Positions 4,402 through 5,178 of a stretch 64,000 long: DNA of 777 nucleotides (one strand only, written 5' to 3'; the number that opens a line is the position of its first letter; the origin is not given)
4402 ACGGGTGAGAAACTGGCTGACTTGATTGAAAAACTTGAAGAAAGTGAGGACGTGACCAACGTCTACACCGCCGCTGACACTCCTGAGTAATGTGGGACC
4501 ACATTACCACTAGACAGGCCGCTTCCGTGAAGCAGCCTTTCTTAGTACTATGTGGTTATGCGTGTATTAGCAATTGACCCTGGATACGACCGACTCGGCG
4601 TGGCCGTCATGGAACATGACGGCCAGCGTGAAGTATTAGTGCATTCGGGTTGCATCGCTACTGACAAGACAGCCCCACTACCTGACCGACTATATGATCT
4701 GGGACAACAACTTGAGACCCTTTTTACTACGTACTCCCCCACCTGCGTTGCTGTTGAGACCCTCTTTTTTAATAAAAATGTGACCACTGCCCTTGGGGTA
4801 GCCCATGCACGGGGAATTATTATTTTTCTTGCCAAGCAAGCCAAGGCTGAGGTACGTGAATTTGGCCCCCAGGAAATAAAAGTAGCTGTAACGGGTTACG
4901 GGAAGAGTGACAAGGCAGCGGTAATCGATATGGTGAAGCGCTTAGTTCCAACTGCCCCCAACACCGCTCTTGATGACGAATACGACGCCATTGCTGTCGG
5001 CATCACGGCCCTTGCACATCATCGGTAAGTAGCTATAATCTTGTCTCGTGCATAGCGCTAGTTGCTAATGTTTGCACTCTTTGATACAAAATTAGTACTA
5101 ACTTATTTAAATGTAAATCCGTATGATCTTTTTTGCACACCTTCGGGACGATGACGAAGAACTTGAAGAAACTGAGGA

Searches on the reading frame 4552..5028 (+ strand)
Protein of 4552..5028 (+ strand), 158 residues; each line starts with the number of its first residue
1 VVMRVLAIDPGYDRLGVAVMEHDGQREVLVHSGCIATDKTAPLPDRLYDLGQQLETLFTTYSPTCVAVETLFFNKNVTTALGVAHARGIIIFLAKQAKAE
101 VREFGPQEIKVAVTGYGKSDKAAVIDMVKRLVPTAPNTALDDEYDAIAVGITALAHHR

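Call 9: search_protein_families(library=pfam, proteins=[window:4552-5028:+])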
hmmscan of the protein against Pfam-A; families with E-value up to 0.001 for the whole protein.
window:4552-5028:+ (158 aa): 1 family
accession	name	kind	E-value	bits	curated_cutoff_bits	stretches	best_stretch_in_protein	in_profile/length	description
PF02075.23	RuvC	-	6.9e-36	123.8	22.2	1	5-152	1-147/148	Crossover junction endodeoxyribonuclease RuvC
